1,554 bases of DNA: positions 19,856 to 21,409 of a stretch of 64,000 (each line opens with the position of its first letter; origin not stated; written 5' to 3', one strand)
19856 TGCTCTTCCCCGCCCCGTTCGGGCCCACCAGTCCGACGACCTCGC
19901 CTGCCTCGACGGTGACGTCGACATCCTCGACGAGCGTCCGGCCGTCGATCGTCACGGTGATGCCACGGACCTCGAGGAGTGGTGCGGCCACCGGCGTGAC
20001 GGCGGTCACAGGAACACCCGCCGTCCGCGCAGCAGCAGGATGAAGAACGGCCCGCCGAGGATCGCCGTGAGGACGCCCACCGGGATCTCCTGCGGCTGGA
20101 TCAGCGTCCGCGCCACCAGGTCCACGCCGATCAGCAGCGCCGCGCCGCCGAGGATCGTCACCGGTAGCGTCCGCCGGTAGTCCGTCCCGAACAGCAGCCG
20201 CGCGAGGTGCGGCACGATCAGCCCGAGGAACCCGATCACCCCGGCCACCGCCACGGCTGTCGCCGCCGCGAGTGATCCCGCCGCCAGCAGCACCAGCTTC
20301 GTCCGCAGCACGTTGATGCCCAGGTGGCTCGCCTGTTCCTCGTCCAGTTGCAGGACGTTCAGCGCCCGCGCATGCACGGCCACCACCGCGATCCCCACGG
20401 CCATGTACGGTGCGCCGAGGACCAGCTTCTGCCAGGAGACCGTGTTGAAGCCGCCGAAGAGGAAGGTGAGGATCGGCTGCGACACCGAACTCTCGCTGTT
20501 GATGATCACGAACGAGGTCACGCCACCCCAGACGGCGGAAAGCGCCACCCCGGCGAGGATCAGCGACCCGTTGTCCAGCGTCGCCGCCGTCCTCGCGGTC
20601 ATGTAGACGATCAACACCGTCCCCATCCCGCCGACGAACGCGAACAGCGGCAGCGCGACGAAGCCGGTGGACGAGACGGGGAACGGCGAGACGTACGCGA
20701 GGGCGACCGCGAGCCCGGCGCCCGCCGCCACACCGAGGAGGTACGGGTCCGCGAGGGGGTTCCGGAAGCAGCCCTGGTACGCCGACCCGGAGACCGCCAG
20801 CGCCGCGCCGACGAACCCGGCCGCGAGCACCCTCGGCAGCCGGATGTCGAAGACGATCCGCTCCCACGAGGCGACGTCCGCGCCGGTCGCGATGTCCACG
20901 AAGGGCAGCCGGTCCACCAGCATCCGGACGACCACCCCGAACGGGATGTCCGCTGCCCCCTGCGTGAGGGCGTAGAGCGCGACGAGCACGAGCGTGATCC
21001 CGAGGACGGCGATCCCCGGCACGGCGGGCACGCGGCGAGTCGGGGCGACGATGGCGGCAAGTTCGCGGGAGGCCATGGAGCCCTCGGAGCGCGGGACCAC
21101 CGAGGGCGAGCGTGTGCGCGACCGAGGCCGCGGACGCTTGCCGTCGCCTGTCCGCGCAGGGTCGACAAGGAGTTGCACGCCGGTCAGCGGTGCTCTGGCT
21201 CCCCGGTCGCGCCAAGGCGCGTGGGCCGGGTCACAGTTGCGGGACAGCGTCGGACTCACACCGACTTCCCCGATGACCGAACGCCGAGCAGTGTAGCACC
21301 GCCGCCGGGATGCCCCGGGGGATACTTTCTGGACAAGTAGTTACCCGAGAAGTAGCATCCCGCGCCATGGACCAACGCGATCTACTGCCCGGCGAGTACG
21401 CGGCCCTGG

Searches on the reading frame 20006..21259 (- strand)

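Call 54: search_protein_families(library=pfam, proteins=[window:20006-21259:-], max_evalue=0.0001)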
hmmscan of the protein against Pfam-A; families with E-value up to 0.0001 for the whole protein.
window:20006-21259:- (417 aa): 2 families
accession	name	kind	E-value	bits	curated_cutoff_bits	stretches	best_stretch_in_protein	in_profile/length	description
PF01032.23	FecCD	-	1.5e-88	297.3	26.5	1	90-411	2-310/311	FecCD transport family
PF00950.22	ABC-3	-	2.5e-08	34.2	20.1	1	185-378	46-228/258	ABC 3 transport family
